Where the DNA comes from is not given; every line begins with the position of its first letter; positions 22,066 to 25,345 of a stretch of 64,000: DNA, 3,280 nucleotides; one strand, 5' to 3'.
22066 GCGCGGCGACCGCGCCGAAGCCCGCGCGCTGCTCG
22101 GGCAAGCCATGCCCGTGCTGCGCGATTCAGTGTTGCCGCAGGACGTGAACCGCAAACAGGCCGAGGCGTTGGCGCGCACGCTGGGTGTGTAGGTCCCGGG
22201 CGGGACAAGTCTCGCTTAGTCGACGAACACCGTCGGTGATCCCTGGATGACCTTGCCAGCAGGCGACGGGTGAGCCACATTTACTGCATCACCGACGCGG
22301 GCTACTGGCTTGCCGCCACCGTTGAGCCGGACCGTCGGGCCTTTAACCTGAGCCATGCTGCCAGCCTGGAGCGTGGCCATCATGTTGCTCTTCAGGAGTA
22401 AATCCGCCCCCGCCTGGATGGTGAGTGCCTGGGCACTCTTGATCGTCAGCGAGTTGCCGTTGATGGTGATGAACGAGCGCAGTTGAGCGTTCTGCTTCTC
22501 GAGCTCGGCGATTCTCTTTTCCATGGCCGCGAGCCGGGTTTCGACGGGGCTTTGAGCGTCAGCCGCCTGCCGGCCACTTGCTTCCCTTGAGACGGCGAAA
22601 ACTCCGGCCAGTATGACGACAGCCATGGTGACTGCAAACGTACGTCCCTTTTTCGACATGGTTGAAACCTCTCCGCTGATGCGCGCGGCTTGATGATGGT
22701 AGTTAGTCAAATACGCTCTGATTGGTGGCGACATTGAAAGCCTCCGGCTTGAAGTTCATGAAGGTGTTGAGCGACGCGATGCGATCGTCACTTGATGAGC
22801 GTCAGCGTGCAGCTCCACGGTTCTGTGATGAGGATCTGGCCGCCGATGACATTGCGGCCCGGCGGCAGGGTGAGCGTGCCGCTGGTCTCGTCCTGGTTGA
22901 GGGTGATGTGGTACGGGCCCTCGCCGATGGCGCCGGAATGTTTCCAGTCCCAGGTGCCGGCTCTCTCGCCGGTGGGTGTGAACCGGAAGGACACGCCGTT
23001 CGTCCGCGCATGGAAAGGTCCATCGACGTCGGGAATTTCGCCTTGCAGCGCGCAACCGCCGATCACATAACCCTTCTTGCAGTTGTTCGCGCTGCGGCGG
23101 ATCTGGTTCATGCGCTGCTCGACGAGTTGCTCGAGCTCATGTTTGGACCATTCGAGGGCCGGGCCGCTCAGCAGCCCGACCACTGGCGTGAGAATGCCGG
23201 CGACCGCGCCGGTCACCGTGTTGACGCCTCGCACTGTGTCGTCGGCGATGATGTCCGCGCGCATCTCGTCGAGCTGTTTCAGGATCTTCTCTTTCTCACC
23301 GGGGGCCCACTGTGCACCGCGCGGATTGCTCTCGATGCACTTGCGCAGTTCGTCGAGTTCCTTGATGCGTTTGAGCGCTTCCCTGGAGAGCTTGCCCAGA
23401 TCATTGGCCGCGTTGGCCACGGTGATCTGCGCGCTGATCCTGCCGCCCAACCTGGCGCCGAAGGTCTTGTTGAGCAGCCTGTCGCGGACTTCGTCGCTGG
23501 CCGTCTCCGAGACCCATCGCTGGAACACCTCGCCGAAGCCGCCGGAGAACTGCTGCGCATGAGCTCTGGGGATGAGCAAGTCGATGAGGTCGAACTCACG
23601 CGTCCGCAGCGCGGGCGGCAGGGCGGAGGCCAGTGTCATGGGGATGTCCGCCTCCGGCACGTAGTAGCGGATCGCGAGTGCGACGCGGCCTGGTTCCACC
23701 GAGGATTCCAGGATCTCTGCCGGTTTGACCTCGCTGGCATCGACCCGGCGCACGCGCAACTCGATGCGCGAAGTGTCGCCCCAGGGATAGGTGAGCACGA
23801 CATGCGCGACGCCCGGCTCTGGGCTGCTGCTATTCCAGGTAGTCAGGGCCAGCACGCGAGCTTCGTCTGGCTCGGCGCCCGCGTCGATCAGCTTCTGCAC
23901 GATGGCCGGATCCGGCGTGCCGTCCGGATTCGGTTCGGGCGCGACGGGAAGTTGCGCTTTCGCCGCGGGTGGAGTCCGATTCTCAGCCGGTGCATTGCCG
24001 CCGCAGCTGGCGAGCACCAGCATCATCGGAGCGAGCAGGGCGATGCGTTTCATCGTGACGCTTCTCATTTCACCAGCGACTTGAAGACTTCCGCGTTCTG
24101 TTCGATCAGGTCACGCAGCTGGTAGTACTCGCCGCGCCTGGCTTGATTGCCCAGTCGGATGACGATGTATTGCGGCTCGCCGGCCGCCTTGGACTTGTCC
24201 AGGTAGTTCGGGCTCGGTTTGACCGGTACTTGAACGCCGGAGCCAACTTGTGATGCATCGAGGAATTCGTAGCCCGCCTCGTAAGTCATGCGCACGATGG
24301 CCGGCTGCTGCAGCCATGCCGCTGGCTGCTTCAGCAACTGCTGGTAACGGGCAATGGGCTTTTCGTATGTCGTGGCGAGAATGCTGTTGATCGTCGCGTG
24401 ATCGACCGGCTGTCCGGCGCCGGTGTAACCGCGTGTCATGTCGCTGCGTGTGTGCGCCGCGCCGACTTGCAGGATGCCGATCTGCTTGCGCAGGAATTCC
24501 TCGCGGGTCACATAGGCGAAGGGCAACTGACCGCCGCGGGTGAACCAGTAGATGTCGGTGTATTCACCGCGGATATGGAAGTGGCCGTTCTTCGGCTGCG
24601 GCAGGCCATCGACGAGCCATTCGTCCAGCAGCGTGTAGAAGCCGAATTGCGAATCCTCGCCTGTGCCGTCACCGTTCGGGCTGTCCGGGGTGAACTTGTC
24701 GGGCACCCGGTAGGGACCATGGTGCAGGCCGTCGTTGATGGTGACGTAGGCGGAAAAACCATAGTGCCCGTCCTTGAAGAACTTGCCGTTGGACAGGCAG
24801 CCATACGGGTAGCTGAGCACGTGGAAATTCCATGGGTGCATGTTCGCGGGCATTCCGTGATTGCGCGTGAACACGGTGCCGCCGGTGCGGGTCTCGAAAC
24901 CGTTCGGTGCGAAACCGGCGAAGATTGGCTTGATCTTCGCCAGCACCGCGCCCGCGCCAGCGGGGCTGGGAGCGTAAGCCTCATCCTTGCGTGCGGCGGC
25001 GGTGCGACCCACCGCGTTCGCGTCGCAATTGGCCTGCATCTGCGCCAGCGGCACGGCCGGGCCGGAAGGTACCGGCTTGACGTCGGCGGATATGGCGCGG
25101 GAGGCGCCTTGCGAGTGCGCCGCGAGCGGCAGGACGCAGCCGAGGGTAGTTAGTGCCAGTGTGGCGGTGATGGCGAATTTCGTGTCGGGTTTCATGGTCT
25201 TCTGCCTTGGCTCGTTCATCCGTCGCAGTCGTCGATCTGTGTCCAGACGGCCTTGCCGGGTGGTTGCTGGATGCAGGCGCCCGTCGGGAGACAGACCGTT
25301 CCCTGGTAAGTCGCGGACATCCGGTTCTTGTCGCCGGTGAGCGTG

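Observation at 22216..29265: Seven-kb operon of six exported proteins/lipoproteins with no recognisable family, ending in a spike-like protein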

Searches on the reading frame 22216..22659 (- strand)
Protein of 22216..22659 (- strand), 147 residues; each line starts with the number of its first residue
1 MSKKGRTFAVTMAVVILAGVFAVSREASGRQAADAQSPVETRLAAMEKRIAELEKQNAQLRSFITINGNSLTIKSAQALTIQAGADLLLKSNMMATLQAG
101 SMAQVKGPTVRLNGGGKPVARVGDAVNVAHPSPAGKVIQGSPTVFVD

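Call 3: search_protein_families(library=pfam, proteins=[window:22216-22659:-], max_evalue=1)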
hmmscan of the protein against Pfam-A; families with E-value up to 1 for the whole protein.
window:22216-22659:- (147 aa): 10 families
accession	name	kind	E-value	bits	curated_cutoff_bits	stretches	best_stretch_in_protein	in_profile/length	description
PF05488.18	PAAR_motif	-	0.00017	22.2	27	1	115-147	21-51/70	PAAR motif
PF11471.13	Sugarporin_N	-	0.0066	17.1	25.7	1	39-52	2-15/31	Maltoporin periplasmic N-terminal extension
PF09278.17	MerR-DNA-bind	-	0.0092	17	25.4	1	25-62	28-64/65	MerR, DNA binding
PF25600.1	TRIM_CC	-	0.018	15.3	30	1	31-84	54-107/142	TRIM protein coiled-coil region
PF07558.16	Shugoshin_N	-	0.018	15.3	30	1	41-62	21-42/45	Shugoshin N-terminal coiled-coil region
PF23991.1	DUF7310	-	0.019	15.9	40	1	28-56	24-52/83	Coiled-coil region of unknown function (DUF7310)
PF19745.5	FUT8_N_cat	-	0.033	13.4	27.6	1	8-76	11-78/499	Alpha-(1,6)-fucosyltransferase N- and catalytic domains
PF07716.20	bZIP_2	-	0.09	13.3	22.3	1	45-61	29-45/54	Basic region leucine zipper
PF00677.23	Lum_binding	-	0.16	12.4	27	1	52-82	29-61/86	Lumazine binding domain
PF16595.10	Cas9_PI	-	0.2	11.8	25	1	59-99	100-142/265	PAM-interacting domain of CRISPR-associated endonuclease Cas9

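Call 4: search_protein_families(library=ncbifam, proteins=[window:22216-22659:-], max_evalue=1)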
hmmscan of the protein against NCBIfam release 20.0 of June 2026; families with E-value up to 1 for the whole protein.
window:22216-22659:- (147 aa): 11 families
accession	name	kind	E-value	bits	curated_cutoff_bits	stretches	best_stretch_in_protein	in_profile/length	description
NF041249.1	T6SS_TssI_Fran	equivalog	0.0017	18.4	100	1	63-114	99-149/163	type VI secretion system tip protein TssI/VgrG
NF033420.0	T6SS_PAAR_dom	equivalog_domain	0.0044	17.1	124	1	108-147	27-68/94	type VI secretion system PAAR protein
NF041154.1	MTB_classA_BlaC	exception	0.026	13.6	685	1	11-74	12-73/307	class A beta-lactamase BlaC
TIGR04260.1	Cyano_gly_rpt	equivalog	0.03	14.9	31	1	10-57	8-56/118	GrrA/OscA1 family cyclophane-containing rSAM-modified RiPP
NF040877.1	SE1832_fam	equivalog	0.037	14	45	1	37-56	31-50/51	SE1832 family protein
NF046041.1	holin_NGO1622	hypoth_equivalog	0.049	14.1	75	1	3-60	3-60/89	NGO1622 family putative holin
TIGR02043.1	ZntR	equivalog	0.071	13.3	167.95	1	16-63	63-110/131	Zn(2+)-responsive transcriptional regulator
NF010527.0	PRK13922.6-2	equivalog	0.077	12.2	289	1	27-70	47-91/249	rod shape-determining protein MreC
NF007069.0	PRK09514.1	equivalog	0.098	12.6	143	1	20-63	67-110/141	Zn(2+)-responsive transcriptional regulator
NF006767.1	PRK09289.1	equivalog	0.11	11.7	155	1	55-82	130-157/192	riboflavin synthase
NF040942.2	hypo_ExtJ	equivalog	0.26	11.7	52.5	0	66-106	33-75/77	selenite/tellurite reduction operon protein ExtJ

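Call 28: search_protein_families(library=phrogs, proteins=[window:22216-22659:-], max_evalue=0.1)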
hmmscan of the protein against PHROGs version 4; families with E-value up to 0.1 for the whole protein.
window:22216-22659:- (147 aa): 6 families
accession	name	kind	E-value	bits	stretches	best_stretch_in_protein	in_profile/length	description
phrog_281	-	moron, auxiliary metabolic gene and host takeover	7.1e-05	23.6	1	115-146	55-91/169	PAAR motif of membran proteins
phrog_250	-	unknown function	0.002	18.4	1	32-61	166-193/367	-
phrog_14583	-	unknown function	0.023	15.1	1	33-72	143-181/236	-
phrog_9849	-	unknown function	0.036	14.8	1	37-138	6-111/240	-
phrog_8715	-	unknown function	0.047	14.8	1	32-80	69-117/142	-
phrog_736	-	unknown function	0.067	14.3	0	11-57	22-66/112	-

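Call 29: search_protein_families(library=padloc, proteins=[window:22216-22659:-], max_evalue=0.1)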
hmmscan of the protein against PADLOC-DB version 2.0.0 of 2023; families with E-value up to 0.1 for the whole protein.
window:22216-22659:- (147 aa): 1 family
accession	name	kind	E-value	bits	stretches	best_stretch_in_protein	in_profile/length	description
PDLC04525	PDC-M22B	-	0.006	13.8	1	34-76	181-222/376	-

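Call 35: search_dna_similar(query=window:22216-22659:-, collection=phages, mode=protein, max_evalue=1, max_rows=15)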
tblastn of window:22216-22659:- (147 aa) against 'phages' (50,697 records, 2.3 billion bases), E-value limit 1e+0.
Records with a match: 2; places in all: 2; records where one place covers at least 80% of the query: 0.
Best place of each record, by identity: <60% 2.
By first word of the organism name: Meiothermus 2.
By host as written in the record: Meiothermus sp. 2.
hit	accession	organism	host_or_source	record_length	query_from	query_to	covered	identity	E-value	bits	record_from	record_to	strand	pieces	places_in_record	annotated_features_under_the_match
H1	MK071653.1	Meiothermus phage MMP7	Meiothermus sp.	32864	101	142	29%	42.6%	6e-1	35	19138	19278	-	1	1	hypothetical protein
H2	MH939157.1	Meiothermus phage MMP17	Meiothermus sp.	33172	101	142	29%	42.6%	6e-1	35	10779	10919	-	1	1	hypothetical protein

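Call 59: find_related_loci(query=A4, collection=metagenome_contigs, flank=8000)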
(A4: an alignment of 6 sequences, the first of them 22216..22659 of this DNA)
Query A4 (147 aa) in metagenome_contigs; peptide patterns used: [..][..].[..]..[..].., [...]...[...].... (x = any residue, [..] = any of these).
600 stretches matched a pattern (row limit reached: there are more); 4 encode a relative of the query (tblastn E <= 1e-3); 4 distinct loci.
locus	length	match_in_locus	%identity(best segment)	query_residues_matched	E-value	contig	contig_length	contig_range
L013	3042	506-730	36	42-125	3e-6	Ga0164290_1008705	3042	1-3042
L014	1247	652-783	41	42-87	4e-6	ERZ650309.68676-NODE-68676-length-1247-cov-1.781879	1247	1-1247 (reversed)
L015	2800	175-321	39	21-69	6e-6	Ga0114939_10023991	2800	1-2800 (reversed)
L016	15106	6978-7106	42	23-61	5e-6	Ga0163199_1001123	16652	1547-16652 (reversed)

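Call 83: search_solved_structures(query=A4, max_evalue=10, show_alignments=3)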
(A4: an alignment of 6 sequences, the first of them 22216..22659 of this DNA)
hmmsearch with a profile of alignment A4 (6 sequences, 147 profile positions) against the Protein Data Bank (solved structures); distinct sequences matched with E-value up to 10: 28.
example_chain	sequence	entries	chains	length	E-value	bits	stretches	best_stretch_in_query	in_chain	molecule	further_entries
4jiv_D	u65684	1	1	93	0.014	18.3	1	111-147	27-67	Putative uncharacterized protein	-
9rgv_A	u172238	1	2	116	0.079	15.9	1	38-60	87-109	sc-apCC3-CW1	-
9rgw_A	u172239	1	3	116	0.083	15.8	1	37-60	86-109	sc-apCC3-CW2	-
4jiw_A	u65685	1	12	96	0.11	15.5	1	65-113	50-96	Tail-associated lysozyme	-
3w92_A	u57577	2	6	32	0.14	15.1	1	39-63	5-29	Thioester coiled coil peptide | Coiled coil peptide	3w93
3w8v_A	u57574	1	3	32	0.2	14.6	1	39-63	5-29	GCN4n coiled coil peptide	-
9tlt_A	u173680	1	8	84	0.3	14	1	35-62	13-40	Sc-apCC-2-KLHL20-4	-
9rce_c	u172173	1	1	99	0.31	14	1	102-146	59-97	SalCis10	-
6p22_A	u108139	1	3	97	0.39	13.7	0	65-112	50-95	CHIMERA OF CENTRAL SPIKE PROTEINS GP5 FROM PHAGE T4 AND PVC8 FROM PVC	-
9tln_A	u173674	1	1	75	0.42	13.6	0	35-56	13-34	Sc-apCC-2-BCL-xL-2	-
2lq4_p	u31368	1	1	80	0.44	13.5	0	30-61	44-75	Lysophosphatidic acid receptor 1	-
9rgy_A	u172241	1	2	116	0.47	13.4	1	40-60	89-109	sc-apCC3-CW-0NTT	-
4jiv_A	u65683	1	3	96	0.48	13.4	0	65-113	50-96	Tail-associated lysozyme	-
7q1s_F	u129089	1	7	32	0.54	13.2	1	40-62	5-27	apCC-Di-B_var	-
3pqh_A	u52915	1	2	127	0.81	12.6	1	72-144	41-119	gene product 138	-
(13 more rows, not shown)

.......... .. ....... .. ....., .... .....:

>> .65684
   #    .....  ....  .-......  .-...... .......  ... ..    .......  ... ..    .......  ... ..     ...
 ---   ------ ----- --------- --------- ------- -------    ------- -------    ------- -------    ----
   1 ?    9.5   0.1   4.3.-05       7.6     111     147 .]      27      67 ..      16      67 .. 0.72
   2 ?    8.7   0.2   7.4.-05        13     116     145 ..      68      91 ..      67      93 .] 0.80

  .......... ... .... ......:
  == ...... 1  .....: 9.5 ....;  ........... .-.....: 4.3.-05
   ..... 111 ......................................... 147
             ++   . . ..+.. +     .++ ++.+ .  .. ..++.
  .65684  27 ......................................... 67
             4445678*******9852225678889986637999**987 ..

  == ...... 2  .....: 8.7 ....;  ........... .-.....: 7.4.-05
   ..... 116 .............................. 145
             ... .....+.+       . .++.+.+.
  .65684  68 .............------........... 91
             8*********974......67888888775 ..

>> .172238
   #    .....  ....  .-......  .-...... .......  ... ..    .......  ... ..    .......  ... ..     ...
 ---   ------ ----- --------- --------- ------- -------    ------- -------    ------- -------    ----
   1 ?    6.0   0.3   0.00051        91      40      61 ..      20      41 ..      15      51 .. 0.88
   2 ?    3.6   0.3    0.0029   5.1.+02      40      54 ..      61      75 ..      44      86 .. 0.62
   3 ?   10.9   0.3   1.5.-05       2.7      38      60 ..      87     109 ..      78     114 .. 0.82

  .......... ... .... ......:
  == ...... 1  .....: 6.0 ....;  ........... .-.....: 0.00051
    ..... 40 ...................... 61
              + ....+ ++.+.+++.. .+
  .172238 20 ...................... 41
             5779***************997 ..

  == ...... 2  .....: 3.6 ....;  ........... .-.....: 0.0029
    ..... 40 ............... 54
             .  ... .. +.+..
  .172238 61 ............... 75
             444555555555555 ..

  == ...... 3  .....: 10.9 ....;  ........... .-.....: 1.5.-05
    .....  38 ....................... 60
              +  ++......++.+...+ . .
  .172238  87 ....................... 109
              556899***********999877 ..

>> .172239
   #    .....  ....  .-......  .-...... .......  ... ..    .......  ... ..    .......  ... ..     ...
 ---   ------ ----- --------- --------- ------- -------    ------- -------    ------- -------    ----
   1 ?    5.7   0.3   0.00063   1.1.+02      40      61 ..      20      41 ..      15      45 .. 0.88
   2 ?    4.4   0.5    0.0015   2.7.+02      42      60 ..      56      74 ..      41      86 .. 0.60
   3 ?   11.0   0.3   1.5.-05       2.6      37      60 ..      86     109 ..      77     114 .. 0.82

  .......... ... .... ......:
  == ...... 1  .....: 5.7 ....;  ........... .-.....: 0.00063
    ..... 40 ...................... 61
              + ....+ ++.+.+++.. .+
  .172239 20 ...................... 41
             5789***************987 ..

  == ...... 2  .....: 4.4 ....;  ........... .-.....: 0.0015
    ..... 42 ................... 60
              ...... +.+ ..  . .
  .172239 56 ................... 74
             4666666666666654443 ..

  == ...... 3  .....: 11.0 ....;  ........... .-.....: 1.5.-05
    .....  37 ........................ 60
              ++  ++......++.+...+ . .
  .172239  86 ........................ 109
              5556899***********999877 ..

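Call 84: find_encoding_contigs(protein=window:22216-22659:-, flank=3000, max_places=4)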
Protein window:22216-22659:- (147 aa): 4 contigs read that carry it; 2 places shown.
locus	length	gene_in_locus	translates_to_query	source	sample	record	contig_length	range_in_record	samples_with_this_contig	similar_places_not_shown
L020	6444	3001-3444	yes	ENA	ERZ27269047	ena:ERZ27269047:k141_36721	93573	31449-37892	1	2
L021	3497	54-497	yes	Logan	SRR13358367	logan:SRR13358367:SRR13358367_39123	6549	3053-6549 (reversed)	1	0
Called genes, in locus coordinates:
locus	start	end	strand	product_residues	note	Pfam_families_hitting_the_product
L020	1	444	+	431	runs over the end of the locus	-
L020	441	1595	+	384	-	-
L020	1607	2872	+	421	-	-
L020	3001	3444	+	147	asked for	-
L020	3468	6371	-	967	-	PF00069:Pkinase, PF07714:PK_Tyr_Ser-Thr, PF03109:ABC1 (weak), PF14531:Kinase-like (weak), PF13374:TPR_10 (faint), PF00515:TPR_1 (faint), PF13424:TPR_12 (weak)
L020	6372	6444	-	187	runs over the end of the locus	PF07638:Sigma70_ECF, PF08281:Sigma70_r4_2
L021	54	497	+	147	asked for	-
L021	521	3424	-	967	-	PF00069:Pkinase, PF07714:PK_Tyr_Ser-Thr, PF03109:ABC1 (weak), PF14531:Kinase-like (weak), PF13374:TPR_10 (faint), PF00515:TPR_1 (faint), PF13424:TPR_12 (weak)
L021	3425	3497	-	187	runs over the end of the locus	PF07638:Sigma70_ECF, PF08281:Sigma70_r4_2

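Call 90: find_related_loci(query=A4, collection=viral_contigs, flank=5000)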
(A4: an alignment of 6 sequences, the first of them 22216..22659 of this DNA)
Query A4 (147 aa) in viral_contigs; peptide patterns used: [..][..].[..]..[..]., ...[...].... (x = any residue, [..] = any of these).
599 stretches matched a pattern, but none encodes a relative of the query by tblastn (E <= 1e-3).

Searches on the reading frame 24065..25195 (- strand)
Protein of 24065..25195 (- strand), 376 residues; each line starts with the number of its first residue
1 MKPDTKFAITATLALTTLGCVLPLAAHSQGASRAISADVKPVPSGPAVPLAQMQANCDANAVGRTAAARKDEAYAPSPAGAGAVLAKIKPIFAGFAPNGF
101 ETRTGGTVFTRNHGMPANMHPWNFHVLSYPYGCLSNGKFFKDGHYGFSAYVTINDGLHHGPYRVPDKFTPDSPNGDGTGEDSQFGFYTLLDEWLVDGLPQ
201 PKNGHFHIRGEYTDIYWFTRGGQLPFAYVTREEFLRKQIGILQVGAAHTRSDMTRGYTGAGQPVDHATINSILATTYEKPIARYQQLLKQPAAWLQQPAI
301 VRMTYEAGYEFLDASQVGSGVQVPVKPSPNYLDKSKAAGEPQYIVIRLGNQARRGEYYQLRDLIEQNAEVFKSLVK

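Call 3: search_protein_families(library=pfam, proteins=[window:24065-25195:-], max_evalue=1)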
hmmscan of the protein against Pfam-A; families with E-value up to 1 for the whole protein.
window:24065-25195:- (376 aa): 1 family
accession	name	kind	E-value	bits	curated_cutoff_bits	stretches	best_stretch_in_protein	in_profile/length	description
PF00959.24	Phage_lysozyme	-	0.23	12.2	22.3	1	232-317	8-88/125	Phage lysozyme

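Call 4: search_protein_families(library=ncbifam, proteins=[window:24065-25195:-], max_evalue=1)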
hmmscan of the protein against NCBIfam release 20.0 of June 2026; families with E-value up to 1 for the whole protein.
window:24065-25195:- (376 aa): 0 families

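Call 28: search_protein_families(library=phrogs, proteins=[window:24065-25195:-], max_evalue=0.1)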
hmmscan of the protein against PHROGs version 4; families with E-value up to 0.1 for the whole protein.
window:24065-25195:- (376 aa): 0 families

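Call 29: search_protein_families(library=padloc, proteins=[window:24065-25195:-], max_evalue=0.1)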
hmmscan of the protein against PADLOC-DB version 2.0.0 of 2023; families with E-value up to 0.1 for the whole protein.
window:24065-25195:- (376 aa): 1 family
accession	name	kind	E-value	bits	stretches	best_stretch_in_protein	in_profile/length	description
PDLC03385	MTase_II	-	0.048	11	0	181-209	232-260/336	Type II methyltransferase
